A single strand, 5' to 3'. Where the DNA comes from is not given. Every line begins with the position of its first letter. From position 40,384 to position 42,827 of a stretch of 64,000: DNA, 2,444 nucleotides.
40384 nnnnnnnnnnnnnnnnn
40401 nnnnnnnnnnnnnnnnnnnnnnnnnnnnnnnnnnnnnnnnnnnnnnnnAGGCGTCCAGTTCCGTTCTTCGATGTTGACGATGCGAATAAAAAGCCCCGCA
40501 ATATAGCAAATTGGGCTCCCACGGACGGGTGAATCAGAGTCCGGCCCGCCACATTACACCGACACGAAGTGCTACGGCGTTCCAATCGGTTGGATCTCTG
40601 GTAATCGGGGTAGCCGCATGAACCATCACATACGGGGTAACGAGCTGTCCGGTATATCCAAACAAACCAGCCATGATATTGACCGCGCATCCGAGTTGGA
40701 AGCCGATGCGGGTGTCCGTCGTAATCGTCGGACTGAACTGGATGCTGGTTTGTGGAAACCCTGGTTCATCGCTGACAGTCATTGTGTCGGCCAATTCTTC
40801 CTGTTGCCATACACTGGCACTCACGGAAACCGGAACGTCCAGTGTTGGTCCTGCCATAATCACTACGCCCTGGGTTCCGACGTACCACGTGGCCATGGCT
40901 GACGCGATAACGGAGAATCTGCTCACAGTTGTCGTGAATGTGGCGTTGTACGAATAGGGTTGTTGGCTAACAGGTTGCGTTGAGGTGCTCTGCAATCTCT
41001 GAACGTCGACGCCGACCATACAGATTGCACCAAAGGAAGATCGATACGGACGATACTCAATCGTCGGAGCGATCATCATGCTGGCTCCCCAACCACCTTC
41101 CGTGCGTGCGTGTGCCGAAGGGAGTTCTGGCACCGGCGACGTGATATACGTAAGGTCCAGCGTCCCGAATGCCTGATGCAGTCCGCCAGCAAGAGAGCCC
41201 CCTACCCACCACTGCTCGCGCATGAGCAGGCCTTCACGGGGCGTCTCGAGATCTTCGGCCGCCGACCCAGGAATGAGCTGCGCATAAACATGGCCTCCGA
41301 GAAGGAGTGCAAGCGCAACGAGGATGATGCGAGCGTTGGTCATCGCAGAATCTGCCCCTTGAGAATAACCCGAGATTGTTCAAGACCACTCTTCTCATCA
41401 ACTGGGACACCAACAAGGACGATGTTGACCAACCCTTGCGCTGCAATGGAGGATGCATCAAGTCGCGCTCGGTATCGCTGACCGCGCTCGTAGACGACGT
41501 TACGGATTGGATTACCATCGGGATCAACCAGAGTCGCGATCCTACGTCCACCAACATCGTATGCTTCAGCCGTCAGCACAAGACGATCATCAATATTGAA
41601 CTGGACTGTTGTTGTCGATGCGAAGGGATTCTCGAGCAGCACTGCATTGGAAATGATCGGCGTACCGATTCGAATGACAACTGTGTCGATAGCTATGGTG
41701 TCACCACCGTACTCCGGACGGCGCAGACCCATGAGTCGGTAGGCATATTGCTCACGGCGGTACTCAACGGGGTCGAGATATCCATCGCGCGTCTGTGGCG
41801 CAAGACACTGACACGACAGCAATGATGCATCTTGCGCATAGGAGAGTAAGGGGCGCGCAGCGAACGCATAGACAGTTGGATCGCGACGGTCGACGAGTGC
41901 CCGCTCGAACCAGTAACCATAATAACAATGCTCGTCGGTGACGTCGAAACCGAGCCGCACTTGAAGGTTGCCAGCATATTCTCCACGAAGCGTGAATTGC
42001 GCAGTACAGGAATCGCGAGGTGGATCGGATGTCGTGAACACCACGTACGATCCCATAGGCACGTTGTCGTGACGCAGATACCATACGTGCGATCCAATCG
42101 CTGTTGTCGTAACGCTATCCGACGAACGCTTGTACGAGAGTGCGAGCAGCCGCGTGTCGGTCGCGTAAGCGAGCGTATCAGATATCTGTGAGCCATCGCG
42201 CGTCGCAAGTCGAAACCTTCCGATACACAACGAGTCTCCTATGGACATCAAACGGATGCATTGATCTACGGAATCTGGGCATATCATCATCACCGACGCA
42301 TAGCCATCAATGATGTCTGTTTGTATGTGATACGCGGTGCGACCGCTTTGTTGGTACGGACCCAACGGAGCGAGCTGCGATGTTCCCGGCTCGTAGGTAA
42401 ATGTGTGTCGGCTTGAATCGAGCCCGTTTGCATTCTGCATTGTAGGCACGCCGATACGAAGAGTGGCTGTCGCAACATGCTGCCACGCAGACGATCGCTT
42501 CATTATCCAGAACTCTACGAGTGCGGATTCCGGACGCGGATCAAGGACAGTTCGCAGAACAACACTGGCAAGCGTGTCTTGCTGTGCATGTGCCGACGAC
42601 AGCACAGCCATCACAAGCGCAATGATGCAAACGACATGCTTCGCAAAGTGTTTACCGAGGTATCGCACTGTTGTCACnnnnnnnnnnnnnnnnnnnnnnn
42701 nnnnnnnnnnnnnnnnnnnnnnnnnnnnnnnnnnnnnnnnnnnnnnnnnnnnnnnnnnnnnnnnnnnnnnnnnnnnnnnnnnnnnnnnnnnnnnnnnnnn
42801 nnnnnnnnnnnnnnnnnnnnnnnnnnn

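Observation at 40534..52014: Nine-gene translationally coupled operon encoding only signal-peptide proteins and ending in a beta-barrel: candidate undescribed surface-structure system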

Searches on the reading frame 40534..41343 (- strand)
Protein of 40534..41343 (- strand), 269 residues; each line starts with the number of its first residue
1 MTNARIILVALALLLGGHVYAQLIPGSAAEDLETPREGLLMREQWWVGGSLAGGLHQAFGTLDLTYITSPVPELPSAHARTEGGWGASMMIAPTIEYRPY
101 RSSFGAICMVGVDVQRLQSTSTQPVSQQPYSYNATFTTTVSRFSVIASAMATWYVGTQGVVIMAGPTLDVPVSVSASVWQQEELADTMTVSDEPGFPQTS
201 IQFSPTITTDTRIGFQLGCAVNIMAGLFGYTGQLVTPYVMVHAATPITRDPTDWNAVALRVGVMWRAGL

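Call 3: search_protein_families(library=pfam, proteins=[window:40534-41343:-], max_evalue=1)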
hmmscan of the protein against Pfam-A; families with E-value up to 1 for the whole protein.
window:40534-41343:- (269 aa): 1 family
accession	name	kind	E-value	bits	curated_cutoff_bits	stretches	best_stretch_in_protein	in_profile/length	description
PF18540.6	DUF5626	-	0.14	12.9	26.7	1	116-163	32-80/120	Domain of unknown function (DUF5626)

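Call 4: search_protein_families(library=ncbifam, proteins=[window:40534-41343:-], max_evalue=1)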
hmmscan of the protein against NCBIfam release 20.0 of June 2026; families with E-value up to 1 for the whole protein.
window:40534-41343:- (269 aa): 0 families

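Call 5: search_protein_families(library=phrogs, proteins=[window:40534-41343:-], max_evalue=0.1)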
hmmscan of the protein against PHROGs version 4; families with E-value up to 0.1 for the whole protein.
window:40534-41343:- (269 aa): 0 families

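Call 30: search_protein_families(library=pfam, alignment_id=A2, max_evalue=0.01)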
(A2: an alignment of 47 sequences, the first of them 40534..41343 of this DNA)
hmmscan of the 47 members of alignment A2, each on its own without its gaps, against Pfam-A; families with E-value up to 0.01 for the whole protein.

A. member 1, window:40534-41343:- (269 aa): 0 families

B. families by the number of members that match (of 47 scanned): 3 families
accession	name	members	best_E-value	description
PF00691.25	OmpA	34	9.7e-20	OmpA family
PF13568.12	OMP_b-brl_2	12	4.6e-07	Outer membrane protein beta-barrel domain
PF13505.12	OMP_b-brl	1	0.0073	Outer membrane protein beta-barrel domain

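Call 32: search_solved_structures(query=A2, max_evalue=1, show_alignments=0)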
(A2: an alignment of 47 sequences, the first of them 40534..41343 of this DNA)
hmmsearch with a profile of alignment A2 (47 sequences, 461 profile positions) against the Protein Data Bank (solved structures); distinct sequences matched with E-value up to 1: 84 (the best 60 are shown).
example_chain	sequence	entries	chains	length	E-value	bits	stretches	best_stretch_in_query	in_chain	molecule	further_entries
2lbt_A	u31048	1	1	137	1.3e-28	103.4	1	366-460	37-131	Uncharacterized protein Rv0899/MT0922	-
2lca_A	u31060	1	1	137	4.6e-28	101.6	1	370-460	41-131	Uncharacterized protein Rv0899/MT0922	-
2kgw_A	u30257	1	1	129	5.2e-28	101.4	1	370-459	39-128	Outer membrane protein A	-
2l26_A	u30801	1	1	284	3e-27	98.9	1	370-459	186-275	Uncharacterized protein Rv0899/MT0922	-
2k1s_A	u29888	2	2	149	4.6e-26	95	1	351-459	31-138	Inner membrane lipoprotein yiaD | Probable lipoprotein YiaD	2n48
5wtp_A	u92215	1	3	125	7e-26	94.4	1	346-460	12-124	OmpA family protein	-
5wtl_A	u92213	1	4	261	3e-25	92.3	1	343-460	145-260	OmpA family protein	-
6jfw_A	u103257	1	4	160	4.4e-25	91.8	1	358-459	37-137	PA0833-PD protein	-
5u1h_A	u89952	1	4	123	2.3e-24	89.4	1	372-459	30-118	Outer membrane porin F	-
9v99_A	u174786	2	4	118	3.3e-23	85.6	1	362-456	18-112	Outer membrane beta-barrel domain-containing protein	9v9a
9rle_P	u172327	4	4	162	3.3e-23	85.6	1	337-454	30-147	Peptidoglycan-associated lipoprotein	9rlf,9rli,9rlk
4pwt_A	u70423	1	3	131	1.7e-22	83.2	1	336-454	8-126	Peptidoglycan-associated lipoprotein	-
4g4v_A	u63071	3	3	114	1.8e-22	83.2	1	354-457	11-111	Peptidoglycan-associated lipoprotein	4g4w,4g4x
4r40_B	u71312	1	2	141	2.3e-22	82.8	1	336-454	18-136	Peptidoglycan-associated lipoprotein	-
1oap_A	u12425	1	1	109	2.3e-21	79.5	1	359-454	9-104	PEPTIDOGLYCAN-ASSOCIATED LIPOPROTEIN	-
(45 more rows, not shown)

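Call 54: find_homologous_proteins(query=window:40534-41343:-, max_evalue=0.001)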
Query window:40534-41343:- (269 aa): 11 proteins with E <= 0.001 among 2817 candidates.
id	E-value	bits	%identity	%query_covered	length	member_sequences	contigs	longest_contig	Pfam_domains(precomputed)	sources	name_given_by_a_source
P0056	6.3e-161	552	89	100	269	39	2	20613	-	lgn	-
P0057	3.4e-115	402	68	93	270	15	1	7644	-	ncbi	-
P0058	5.7e-114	398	65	100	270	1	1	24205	-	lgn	-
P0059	4.7e-113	395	64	100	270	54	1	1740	-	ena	-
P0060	6.0e-111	388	64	99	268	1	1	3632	-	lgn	-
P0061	7.1e-110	384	62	98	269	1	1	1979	-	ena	-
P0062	8.1e-110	384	63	98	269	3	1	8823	-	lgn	-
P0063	2.0e-106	373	61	100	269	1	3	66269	-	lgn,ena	-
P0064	2.3e-72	262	65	67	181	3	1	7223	-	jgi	jgi:hypothetical protein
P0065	1.4e-51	193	38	98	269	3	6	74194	-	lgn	-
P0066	1.1e-33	135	33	89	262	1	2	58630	-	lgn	-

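Call 62: predict_structure(alignment_id=A4)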
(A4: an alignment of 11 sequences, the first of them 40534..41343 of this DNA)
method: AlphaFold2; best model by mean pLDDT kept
length: 269 residues; sequences in the alignment: 11
mean_pLDDT: 78.4   pTM: 0.69
mean pLDDT of the five models: 78.4, 76.6, 72.6, 72.2, 67.7
residues with pLDDT >= 90: 117; 70-90: 68; 50-70: 51; < 50: 33
segments of 3 or more residues with pLDDT < 50: 15-38, 189-191, 193-195
pLDDT, mean of each block of 10 residues (from residue 1): 55 44 42 46 85 96 81 77 95 90 90 95 64 80 96 80 95 92 57 54 86 94 70 86 91 92 88
secondary structure, 60 per line:
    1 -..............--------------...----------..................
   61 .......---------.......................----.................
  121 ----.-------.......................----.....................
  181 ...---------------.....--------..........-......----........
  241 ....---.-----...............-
elements in order: H2-15 E43-67 E77-99 E104-120 E133-155 E160-183 E199-203 E212-221 H223-228 E233-244 E254-268

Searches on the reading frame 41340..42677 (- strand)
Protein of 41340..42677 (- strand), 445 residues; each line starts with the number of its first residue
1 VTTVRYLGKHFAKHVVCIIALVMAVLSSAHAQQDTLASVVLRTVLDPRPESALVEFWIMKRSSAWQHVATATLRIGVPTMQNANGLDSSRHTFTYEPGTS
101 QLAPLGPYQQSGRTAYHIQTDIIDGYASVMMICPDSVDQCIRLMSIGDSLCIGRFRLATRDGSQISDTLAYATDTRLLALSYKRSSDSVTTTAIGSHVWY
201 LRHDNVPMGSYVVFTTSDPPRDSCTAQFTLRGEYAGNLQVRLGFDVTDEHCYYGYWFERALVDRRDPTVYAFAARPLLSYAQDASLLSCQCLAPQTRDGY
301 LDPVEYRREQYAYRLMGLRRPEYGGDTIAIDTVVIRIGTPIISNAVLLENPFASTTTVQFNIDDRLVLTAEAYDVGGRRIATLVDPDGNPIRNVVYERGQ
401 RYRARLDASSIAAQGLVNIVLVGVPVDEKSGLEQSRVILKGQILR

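Call 3: search_protein_families(library=pfam, proteins=[window:41340-42677:-], max_evalue=1)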
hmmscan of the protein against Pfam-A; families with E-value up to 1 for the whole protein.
window:41340-42677:- (445 aa): 0 families

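Call 4: search_protein_families(library=ncbifam, proteins=[window:41340-42677:-], max_evalue=1)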
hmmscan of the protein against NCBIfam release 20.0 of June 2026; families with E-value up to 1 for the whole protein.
window:41340-42677:- (445 aa): 0 families

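Call 5: search_protein_families(library=phrogs, proteins=[window:41340-42677:-], max_evalue=0.1)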
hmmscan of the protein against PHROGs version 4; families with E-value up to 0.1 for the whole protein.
window:41340-42677:- (445 aa): 0 families

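Call 29: search_protein_families(library=pfam, alignment_id=A3, max_evalue=0.01)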
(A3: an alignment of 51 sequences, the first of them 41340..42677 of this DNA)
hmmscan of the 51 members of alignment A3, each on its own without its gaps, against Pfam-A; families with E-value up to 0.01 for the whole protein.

A. member 1, window:41340-42677:- (445 aa): 0 families

B. families by the number of members that match (of 51 scanned): 3 families
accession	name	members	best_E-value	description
PF18962.6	Por_Secre_tail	7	0.00012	Secretion system C-terminal sorting domain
PF01835.25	MG2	5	6.2e-05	MG2 domain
PF24995.1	DSRM_2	1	0.0064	dsRNA binding domain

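Call 31: search_solved_structures(query=A3, max_evalue=10, show_alignments=2)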
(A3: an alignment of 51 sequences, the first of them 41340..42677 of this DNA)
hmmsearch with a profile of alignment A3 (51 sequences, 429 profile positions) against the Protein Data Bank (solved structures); distinct sequences matched with E-value up to 10: 0.
